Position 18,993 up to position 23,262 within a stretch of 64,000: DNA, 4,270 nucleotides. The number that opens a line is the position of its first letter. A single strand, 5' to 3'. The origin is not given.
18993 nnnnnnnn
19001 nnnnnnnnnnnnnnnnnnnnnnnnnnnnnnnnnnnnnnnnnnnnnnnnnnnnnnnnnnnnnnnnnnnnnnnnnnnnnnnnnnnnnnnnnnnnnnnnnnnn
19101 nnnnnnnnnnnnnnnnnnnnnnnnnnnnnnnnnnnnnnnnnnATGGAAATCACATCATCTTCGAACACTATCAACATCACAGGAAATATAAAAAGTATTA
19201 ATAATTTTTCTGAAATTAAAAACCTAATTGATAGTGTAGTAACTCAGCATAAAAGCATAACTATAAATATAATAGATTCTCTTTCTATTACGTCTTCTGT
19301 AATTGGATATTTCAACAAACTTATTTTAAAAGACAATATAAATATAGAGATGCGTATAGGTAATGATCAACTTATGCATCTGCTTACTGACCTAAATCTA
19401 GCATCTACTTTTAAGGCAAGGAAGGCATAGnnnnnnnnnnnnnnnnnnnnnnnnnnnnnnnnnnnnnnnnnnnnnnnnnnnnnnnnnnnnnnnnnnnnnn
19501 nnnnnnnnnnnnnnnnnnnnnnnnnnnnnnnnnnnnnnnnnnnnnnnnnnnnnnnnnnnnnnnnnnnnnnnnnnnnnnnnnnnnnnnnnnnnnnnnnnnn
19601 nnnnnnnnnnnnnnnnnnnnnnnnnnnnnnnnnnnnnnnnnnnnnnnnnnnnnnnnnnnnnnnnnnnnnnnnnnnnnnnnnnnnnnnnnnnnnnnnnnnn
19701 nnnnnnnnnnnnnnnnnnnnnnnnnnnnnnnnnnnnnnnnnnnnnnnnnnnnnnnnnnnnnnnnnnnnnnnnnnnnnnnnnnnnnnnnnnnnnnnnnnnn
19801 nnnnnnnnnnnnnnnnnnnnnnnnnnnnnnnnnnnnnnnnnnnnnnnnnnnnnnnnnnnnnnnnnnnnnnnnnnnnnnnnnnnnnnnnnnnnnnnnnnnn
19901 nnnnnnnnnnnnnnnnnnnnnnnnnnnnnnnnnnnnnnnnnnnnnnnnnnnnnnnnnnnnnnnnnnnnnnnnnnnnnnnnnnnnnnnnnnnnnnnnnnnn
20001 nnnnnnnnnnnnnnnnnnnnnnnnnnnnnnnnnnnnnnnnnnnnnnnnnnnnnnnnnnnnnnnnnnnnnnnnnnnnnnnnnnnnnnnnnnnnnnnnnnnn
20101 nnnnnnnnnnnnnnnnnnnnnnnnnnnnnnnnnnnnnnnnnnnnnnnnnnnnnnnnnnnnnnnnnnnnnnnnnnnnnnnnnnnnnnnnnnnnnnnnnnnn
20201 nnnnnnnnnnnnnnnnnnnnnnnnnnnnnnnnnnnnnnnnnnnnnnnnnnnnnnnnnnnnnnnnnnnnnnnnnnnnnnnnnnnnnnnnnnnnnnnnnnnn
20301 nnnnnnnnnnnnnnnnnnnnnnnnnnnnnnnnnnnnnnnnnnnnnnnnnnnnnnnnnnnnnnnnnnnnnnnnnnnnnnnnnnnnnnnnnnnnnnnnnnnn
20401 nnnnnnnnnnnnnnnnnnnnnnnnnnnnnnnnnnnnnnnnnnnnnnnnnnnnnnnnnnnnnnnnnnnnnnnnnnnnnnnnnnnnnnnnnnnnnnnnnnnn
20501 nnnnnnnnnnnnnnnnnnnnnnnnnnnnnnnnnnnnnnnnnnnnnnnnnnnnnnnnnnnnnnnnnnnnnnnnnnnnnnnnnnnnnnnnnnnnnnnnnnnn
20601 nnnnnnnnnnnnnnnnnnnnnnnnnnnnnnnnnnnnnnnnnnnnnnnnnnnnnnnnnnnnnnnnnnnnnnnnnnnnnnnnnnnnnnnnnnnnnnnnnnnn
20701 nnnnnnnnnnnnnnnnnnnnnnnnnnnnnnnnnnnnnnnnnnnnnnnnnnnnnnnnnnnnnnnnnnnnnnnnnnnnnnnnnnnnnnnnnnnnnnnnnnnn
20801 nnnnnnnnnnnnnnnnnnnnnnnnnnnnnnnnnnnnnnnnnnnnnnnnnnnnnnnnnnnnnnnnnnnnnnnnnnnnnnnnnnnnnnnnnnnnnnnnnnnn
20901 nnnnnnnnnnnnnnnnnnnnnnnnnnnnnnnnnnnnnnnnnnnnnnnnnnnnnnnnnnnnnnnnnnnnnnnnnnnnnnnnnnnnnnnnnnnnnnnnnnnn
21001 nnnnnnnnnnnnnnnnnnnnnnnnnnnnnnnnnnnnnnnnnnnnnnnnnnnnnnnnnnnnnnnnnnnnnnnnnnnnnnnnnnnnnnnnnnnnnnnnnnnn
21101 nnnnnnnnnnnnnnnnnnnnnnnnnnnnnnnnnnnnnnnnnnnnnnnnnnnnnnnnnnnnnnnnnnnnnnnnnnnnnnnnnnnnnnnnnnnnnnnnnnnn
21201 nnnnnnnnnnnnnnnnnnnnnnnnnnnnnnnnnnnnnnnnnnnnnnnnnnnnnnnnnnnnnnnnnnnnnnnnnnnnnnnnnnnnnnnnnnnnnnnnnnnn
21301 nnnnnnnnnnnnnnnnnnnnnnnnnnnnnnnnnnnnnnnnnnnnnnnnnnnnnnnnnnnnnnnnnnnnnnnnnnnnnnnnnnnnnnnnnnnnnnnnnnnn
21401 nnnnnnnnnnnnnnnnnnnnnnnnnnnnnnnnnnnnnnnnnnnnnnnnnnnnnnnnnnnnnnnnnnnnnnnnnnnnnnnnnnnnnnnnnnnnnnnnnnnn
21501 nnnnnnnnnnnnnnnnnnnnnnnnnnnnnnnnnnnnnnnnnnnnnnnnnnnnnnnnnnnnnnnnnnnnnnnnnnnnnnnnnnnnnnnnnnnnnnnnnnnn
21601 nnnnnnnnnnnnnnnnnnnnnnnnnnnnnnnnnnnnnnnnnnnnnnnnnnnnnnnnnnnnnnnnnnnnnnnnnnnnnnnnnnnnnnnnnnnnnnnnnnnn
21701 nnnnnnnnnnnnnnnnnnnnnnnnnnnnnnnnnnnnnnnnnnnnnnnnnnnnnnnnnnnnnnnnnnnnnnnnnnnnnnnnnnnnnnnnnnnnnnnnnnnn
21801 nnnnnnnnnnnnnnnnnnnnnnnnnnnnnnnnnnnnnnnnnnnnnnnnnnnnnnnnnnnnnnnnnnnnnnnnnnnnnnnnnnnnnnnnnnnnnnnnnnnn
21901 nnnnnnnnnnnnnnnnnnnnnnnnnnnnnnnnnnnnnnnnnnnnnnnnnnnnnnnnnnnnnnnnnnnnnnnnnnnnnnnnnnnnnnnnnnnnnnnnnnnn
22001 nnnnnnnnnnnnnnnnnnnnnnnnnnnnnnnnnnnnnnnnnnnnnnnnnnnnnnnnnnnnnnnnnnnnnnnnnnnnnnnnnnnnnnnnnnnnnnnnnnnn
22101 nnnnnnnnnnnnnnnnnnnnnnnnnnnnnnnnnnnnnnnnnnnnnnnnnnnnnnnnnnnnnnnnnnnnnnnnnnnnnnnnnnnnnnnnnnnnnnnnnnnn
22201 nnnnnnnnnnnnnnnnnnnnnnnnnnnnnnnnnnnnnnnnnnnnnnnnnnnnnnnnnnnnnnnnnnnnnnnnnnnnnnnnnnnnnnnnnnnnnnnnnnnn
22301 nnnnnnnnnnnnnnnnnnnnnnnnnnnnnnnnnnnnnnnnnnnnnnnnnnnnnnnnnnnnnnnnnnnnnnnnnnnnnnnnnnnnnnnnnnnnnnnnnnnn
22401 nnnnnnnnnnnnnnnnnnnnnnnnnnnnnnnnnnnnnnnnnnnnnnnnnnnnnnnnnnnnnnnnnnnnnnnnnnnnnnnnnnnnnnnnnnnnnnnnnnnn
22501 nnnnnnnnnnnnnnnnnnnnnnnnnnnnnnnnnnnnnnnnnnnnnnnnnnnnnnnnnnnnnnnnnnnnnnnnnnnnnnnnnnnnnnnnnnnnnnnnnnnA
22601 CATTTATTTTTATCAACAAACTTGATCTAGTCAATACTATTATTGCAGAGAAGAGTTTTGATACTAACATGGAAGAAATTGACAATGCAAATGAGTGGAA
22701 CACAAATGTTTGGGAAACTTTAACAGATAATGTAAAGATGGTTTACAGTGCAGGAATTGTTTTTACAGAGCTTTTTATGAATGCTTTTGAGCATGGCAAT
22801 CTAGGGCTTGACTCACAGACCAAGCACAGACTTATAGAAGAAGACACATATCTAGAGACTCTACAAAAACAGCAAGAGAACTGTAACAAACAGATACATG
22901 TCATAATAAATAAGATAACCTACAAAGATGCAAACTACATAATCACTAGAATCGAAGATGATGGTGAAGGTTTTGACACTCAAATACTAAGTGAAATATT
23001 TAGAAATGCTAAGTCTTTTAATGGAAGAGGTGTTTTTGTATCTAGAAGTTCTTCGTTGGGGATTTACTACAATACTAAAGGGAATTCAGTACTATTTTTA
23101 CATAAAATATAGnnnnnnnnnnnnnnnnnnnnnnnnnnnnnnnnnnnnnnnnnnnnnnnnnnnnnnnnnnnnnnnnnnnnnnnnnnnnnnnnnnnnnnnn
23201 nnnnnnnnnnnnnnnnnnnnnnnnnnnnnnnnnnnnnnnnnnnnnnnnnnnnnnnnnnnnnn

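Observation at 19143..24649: HptB-HsbR-HsbA-like partner-switching module wired to a nitrate/nitrite (NIT) chemoreceptor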

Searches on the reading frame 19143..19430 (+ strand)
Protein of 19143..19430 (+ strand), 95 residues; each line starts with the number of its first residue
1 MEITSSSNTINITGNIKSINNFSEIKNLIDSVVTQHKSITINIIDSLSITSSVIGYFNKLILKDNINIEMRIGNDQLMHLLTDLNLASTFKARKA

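Call 3: search_protein_families(library=pfam, proteins=[window:19143-19430:+], max_evalue=0.01)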
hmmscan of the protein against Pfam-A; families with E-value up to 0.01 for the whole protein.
window:19143-19430:+ (95 aa): 0 families

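Call 4: search_protein_families(library=ncbifam, proteins=[window:19143-19430:+], max_evalue=0.01)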
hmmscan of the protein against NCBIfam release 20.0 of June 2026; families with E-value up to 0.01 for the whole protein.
window:19143-19430:+ (95 aa): 1 family
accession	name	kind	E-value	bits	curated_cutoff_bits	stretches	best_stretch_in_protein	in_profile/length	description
NF047705.1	slr1659_superfam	superfamily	0.0023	18.2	100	1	4-64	13-76/111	slr1659 superfamily regulator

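Call 6: search_solved_structures(query=window:19143-19430:+, max_evalue=10, show_alignments=2)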
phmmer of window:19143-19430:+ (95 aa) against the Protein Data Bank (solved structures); distinct sequences matched with E-value up to 10: 0.

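Call 7: search_protein_families(library=pfam, proteins=[window:19143-19430:+], max_evalue=10)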
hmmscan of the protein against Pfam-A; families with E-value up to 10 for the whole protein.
window:19143-19430:+ (95 aa): 0 families

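Call 9: find_homologous_proteins(query=window:19143-19430:+, max_evalue=0.001)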
Query window:19143-19430:+ (95 aa): 378 proteins with E <= 0.001 among 383 candidates; the best 120 are listed.
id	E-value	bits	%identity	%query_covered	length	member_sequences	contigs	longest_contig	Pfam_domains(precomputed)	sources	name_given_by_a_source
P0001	4.7e-49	181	100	100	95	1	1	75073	-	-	-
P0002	8.7e-47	174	94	100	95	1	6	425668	-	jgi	jgi:hypothetical protein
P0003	9.0e-47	174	95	100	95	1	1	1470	-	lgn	-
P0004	1.1e-46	174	95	100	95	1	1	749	-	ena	-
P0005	1.3e-46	174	93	100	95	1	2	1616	-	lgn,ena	-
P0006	1.5e-46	173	93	100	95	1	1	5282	-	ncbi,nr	ncbi:MAG: hypothetical protein GQ474_00750 [Sulfurimonas sp.]|nr:hypothetical protein [Sulfurimonas 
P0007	2.8e-46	173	92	100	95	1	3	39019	-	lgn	-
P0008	5.1e-46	172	94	100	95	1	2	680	-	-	-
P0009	5.7e-46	172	92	100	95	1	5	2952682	-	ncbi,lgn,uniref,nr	ncbi:hypothetical protein SMGD1_1016 [Sulfurimonas gotlandica GD1]|uniref:STAS domain-containing pro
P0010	5.9e-46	172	92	100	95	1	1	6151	-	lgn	-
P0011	9.2e-46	171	93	100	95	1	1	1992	-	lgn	-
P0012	1.9e-45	170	89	100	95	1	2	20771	-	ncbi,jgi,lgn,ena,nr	ncbi:MAG: hypothetical protein COB99_02665 [Sulfurimonas sp.]|nr:MAG: hypothetical protein COB99_026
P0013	3.9e-45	169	89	100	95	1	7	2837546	-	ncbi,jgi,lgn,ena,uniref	ncbi:hypothetical protein [Sulfurimonas sp. CS5]|jgi:hypothetical protein|uniref:hypothetical protei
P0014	4.8e-45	169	92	100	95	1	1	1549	-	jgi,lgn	jgi:hypothetical protein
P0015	1.1e-44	167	92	100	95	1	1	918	-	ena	-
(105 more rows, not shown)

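Call 11: search_solved_structures(query=A1, max_evalue=10, show_alignments=3)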
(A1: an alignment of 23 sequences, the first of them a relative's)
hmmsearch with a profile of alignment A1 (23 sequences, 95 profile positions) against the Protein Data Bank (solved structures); distinct sequences matched with E-value up to 10: 4.
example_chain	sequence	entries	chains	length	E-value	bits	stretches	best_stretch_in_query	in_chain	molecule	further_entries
7y9n_A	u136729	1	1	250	0.0026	21.2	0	33-64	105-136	Spike protein S2',5HB-H2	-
6ppn_B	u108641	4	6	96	0.11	16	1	7-57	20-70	U6 snRNA-associated Sm-like protein LSm2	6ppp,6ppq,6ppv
7wxz_A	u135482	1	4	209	0.13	15.7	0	33-65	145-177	Spike protein S2'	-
9epn_A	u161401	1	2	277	0.58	13.7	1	9-77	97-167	Sensor histidine kinase HprS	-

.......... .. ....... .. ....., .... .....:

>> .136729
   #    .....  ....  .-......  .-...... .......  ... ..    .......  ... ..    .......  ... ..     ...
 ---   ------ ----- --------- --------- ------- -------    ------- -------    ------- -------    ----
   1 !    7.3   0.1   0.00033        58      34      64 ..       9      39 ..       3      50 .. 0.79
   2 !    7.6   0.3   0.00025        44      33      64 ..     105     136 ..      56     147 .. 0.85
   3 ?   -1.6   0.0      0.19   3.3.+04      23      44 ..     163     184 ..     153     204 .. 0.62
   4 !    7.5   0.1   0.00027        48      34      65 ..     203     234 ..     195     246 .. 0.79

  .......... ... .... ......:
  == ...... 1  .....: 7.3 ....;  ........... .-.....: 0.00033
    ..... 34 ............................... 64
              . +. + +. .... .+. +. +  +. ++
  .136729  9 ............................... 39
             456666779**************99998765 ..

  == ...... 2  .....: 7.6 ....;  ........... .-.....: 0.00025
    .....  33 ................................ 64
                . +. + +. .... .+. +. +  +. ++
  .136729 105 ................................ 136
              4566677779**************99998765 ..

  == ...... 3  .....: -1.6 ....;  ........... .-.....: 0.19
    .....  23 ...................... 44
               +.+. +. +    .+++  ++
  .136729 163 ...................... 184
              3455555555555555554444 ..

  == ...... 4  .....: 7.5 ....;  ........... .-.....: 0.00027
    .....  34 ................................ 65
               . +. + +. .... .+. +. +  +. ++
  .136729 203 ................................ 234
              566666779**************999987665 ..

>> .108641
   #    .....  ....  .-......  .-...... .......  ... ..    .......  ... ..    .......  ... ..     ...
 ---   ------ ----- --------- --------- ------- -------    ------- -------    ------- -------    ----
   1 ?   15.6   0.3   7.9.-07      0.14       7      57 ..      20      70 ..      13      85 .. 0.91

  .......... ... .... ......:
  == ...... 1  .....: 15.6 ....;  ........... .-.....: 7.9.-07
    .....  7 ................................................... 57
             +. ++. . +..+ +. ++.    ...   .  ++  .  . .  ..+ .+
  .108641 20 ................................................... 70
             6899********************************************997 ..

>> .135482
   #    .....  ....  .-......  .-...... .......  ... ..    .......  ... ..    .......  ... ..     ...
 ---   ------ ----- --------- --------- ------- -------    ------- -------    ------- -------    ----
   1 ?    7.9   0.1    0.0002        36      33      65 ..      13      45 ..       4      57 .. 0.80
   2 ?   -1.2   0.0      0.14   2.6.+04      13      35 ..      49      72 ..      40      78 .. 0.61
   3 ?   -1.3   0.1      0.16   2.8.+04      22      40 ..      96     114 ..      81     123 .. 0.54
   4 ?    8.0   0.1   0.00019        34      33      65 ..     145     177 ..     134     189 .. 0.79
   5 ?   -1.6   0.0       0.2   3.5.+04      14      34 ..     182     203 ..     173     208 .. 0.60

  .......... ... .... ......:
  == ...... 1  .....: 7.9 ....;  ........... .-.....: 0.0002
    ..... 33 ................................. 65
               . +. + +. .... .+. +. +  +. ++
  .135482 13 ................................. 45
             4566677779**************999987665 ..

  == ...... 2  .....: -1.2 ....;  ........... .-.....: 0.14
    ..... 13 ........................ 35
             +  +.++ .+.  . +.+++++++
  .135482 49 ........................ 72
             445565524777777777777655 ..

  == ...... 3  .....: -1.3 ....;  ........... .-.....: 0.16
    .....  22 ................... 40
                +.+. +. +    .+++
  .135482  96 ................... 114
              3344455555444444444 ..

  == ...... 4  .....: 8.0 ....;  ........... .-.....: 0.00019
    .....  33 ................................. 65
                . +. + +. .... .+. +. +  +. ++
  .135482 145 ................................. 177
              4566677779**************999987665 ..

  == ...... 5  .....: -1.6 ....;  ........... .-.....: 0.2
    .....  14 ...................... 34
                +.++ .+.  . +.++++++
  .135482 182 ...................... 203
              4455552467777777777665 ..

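Call 20: predict_structure(alignment_id=A1)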
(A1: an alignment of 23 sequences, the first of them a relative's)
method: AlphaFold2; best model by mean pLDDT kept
length: 95 residues; sequences in the alignment: 23
mean_pLDDT: 92.8   pTM: 0.81
mean pLDDT of the five models: 92.8, 90.8, 87.7, 86.5, 85.8
residues with pLDDT >= 90: 78; 70-90: 17; 50-70: 0; < 50: 0
segments of 3 or more residues with pLDDT < 50: none
pLDDT, mean of each block of 10 residues (from residue 1): 93 88 93 94 90 94 95 94 93 93
secondary structure, 60 per line:
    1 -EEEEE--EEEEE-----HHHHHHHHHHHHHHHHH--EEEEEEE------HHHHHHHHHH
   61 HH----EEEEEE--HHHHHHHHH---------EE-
elements in order: E2-6 E9-13 H19-35 E38-44 H51-62 E67-72 H75-83

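Call 24: fold_search(model_id=the predicted structure, library=pdb)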
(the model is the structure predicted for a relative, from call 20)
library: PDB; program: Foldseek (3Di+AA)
matches with E <= 10: 333; with E <= 0.001: 0
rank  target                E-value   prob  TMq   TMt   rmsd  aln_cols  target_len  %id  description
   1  4qtp_D                1.3e-02  1.00  0.74  0.63   3.0        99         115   11  Crystal Structure of an Anti-sigma Factor Antagonist from Mycobacterium paratuberculosis (released 2014-07-16)
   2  4qtp_B                2.0e-02  1.00  0.74  0.62   3.1        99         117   11  Crystal Structure of an Anti-sigma Factor Antagonist from Mycobacterium paratuberculosis (released 2014-07-16)
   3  4qtp_A                2.2e-02  1.00  0.74  0.62   3.1        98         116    9  Crystal Structure of an Anti-sigma Factor Antagonist from Mycobacterium paratuberculosis (released 2014-07-16)
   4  8ih8_B                3.4e-02  0.99  0.71  0.59   3.4        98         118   10  anti-sigmaF factor and Anti-sigmaF factor antagonist complex(usfx-RsfB) (released 2024-02-28)
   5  8ih8_A                3.9e-02  0.99  0.71  0.61   3.4        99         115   11  anti-sigmaF factor and Anti-sigmaF factor antagonist complex(usfx-RsfB) (released 2024-02-28)
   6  4xs5_B                8.8e-02  0.85  0.54  0.47   3.7        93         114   14  Crystal structure of Sulfate transporter/antisigma-factor antagonist STAS from Dyadobacter fermentans DSM 18053 (released 2015-02-11)
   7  1tid_B                1.6e-01  0.84  0.64  0.53   3.7       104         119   10  Crystal Structures of the ADP and ATP bound forms of the Bacillus Anti-sigma factor SpoIIAB in complex with the Anti-a (released 2004-06-15)
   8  4xs5_A                1.7e-01  0.85  0.60  0.50   3.6        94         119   15  Crystal structure of Sulfate transporter/antisigma-factor antagonist STAS from Dyadobacter fermentans DSM 18053 (released 2015-02-11)
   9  7tic_E                1.7e-01  0.80  0.55  0.20   4.0        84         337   17  Structure of the yeast clamp loader (Replication Factor C RFC) bound to the sliding clamp (Proliferating Cell Nuclear  (released 2022-02-16)
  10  1til_B                1.9e-01  0.75  0.60  0.51   3.7       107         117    9  Crystal Structures of the ADP and ATP bound forms of the Bacillus Anti-sigma factor SpoIIAB in complex with the Anti-a (released 2004-06-15)
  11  9peo_E                2.8e-01  0.75  0.51  0.17   3.1        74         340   22  Structure of the S. cerevisiae clamp loader Replication Factor C (RFC) with mixed nucleotide occupancy (released 2025-11-12)
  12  8sxg_E                3.2e-01  0.35  0.45  0.24   5.9       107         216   10  The C-terminal protease CtpA-LbcA complex of pseudomonas aeruginosa with the TPR at the low position (released 2024-03-06)
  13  7tfj_E                3.4e-01  0.72  0.53  0.18   3.3        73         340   20  Atomic model of S. cerevisiae clamp-clamp loader complex PCNA-RFC bound to DNA with a closed clamp ring (released 2022-11-16)
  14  9pev_E                3.4e-01  0.69  0.51  0.17   3.1        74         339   22  Structure of the S. cerevisiae clamp loader Replication Factor C (RFC) with mixed nucleotide occupancy (released 2025-11-12)
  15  1thn_B                4.2e-01  0.63  0.62  0.54   3.5       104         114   12  Crystal Structures of the ADP and ATP bound forms of the Bacillus Anti-sigma factor SpoIIAB in complex with the Anti-a (released 2004-06-15)
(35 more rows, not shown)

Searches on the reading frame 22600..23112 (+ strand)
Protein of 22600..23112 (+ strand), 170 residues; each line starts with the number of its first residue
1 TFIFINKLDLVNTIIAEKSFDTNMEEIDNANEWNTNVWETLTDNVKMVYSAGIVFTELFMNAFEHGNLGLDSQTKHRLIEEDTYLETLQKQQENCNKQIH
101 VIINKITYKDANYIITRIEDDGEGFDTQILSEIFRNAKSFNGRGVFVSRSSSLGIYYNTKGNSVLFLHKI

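Call 7: search_protein_families(library=pfam, proteins=[window:22600-23112:+], max_evalue=10)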
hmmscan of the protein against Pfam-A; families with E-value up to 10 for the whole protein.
window:22600-23112:+ (170 aa): 3 families
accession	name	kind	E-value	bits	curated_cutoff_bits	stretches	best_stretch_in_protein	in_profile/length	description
PF02518.31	HATPase_c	-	0.0013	19.5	26.4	1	55-144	10-74/111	Histidine kinase-, DNA gyrase B-, and HSP90-like ATPase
PF13581.12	HATPase_c_2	-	0.0022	18.5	27.4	1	52-164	33-123/127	Histidine kinase-like ATPase domain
PF05377.16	FlaC_arch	-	0.1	13.4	27.8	0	82-104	13-35/55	Flagella accessory protein C (FlaC)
